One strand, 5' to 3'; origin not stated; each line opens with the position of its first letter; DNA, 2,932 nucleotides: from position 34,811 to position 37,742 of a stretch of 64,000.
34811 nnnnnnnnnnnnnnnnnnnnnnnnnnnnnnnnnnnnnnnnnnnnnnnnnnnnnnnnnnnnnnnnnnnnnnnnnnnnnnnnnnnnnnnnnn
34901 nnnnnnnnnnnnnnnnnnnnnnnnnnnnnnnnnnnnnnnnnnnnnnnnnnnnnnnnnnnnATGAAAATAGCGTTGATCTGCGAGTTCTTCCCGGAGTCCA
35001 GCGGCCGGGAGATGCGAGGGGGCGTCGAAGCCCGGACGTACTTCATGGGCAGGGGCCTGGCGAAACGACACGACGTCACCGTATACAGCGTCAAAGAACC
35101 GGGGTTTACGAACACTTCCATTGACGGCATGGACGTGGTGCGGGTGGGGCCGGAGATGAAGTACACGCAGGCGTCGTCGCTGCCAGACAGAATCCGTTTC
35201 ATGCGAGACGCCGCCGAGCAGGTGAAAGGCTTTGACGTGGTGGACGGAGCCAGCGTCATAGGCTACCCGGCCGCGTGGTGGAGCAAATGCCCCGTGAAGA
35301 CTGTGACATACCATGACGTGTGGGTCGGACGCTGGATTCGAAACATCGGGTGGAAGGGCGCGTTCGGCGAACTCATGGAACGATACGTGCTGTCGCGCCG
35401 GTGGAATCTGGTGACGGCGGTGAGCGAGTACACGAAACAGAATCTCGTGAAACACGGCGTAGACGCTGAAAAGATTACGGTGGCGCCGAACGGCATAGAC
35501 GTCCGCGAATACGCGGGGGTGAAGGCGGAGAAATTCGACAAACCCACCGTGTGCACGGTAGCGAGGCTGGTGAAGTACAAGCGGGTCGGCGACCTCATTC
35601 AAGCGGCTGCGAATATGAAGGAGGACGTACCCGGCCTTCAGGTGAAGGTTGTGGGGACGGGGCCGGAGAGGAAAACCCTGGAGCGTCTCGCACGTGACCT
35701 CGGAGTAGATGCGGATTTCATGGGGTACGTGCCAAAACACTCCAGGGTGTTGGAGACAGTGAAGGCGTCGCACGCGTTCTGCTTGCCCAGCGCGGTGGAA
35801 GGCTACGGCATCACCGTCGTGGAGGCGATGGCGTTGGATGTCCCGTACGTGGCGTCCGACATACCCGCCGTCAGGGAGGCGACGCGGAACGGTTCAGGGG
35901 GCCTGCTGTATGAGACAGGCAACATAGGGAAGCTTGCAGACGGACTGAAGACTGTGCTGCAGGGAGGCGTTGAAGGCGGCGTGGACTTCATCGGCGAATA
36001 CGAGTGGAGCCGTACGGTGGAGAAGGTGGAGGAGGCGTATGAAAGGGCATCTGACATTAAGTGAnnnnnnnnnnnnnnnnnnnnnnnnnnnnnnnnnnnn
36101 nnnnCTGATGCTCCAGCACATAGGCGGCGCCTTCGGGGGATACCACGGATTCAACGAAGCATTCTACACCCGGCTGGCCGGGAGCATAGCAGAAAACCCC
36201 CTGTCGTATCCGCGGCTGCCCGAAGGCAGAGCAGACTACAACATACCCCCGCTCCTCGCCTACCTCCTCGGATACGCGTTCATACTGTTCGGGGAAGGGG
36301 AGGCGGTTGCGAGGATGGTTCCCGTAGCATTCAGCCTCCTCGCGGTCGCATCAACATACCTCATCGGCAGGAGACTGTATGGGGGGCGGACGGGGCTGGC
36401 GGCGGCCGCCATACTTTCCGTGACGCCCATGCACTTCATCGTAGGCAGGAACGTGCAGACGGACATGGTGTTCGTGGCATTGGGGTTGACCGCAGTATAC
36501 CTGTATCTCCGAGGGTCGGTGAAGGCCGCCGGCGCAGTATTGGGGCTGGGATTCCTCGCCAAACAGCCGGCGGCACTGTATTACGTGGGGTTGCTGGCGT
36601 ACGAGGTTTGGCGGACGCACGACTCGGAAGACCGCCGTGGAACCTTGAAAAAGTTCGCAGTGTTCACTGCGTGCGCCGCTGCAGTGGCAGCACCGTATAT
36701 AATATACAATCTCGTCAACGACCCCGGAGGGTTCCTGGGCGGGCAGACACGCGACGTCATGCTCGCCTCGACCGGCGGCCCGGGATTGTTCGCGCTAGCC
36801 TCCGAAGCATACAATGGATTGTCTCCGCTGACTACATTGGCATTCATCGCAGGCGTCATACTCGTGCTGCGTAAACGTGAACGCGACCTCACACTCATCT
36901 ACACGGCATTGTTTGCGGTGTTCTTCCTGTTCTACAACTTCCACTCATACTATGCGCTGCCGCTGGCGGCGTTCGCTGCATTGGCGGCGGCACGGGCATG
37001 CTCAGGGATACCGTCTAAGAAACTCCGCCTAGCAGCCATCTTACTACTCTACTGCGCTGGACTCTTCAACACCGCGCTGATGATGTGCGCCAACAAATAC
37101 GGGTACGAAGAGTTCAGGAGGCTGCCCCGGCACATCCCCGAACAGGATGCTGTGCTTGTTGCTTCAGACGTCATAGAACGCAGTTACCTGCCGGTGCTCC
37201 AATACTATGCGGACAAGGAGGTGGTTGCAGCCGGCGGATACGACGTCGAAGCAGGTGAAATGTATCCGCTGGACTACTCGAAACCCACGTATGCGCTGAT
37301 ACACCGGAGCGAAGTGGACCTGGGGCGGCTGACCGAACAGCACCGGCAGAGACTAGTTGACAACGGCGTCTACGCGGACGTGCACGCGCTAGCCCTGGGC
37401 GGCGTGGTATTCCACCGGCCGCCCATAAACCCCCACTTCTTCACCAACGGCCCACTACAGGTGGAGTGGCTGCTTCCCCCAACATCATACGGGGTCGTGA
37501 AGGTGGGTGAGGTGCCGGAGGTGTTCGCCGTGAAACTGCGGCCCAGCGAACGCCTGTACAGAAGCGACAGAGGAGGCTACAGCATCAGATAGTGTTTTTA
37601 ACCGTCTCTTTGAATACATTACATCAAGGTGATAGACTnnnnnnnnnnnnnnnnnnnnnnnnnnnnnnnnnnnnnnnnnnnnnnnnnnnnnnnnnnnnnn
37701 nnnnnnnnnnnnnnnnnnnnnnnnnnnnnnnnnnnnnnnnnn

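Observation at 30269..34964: Tad-like locus with split TadB/TadC-type platform proteins, an embedded KaiC-like ATPase and no pilin gene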

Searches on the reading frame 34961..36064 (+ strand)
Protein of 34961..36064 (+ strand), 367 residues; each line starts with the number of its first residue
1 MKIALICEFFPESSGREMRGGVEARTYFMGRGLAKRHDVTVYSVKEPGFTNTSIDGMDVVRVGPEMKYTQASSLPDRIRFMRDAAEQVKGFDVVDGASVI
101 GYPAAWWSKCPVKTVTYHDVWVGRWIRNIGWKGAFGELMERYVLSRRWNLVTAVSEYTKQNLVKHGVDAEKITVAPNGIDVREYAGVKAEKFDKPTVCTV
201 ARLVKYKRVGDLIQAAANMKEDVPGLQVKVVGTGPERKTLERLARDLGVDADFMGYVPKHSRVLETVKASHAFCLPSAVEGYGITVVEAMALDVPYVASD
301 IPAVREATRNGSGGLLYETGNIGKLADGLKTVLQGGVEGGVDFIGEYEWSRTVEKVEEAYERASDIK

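Call 7: search_protein_families(library=pfam, proteins=[window:34961-36064:+], max_evalue=0.1)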
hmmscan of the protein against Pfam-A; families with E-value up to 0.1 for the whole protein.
window:34961-36064:+ (367 aa): 6 families
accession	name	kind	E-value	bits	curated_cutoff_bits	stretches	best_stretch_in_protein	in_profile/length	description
PF00534.26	Glycos_transf_1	-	2e-32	112.6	26.4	1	188-334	9-157/172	Glycosyl transferases group 1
PF13692.12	Glyco_trans_1_4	-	2.9e-26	92.9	27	1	195-334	2-141/142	Glycosyl transferases group 1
PF13439.12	Glyco_transf_4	-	4.6e-23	82.5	28.5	1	20-181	2-168/170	Glycosyltransferase Family 4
PF13579.12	Glyco_trans_4_4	-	2.5e-15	57.6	29.7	1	20-178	1-158/158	Glycosyl transferase 4-like domain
PF20706.3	GT4-conflict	-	1.8e-07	30.9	26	1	169-300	171-312/385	Family 4 Glycosyltransferase in conflict systems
PF23954.1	DUF7283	-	0.031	14.7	27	1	151-202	42-93/142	Family of unknown function (DUF7283)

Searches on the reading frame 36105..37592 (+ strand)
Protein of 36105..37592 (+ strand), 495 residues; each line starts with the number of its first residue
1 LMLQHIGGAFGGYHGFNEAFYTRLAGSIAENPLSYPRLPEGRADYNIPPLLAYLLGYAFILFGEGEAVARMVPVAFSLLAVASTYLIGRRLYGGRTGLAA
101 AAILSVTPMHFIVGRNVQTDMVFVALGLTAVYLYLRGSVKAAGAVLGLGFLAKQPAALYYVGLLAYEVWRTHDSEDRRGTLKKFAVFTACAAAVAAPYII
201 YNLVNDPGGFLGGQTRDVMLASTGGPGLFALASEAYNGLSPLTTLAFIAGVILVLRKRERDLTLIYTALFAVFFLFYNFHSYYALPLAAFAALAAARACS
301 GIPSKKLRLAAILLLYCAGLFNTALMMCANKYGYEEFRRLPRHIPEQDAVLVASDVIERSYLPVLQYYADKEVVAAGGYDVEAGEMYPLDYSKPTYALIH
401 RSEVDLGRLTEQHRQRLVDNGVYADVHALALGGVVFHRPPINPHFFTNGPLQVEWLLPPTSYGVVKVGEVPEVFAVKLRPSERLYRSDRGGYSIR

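Call 7: search_protein_families(library=pfam, proteins=[window:36105-37592:+], max_evalue=0.1)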
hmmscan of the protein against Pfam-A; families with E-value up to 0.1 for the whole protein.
window:36105-37592:+ (495 aa): 3 families
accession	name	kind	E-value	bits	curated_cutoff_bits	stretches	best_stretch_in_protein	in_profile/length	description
PF13231.12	PMT_2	-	5.8e-20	72.6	26.1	1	48-201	3-160/160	Dolichyl-phosphate-mannose-protein mannosyltransferase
PF02366.24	PMT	-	0.00012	22.2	22.7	1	67-204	83-236/245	Dolichyl-phosphate-mannose-protein mannosyltransferase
PF02516.20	STT3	-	0.012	15.6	24.5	1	48-136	72-167/405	Oligosaccharyl transferase STT3, N-terminal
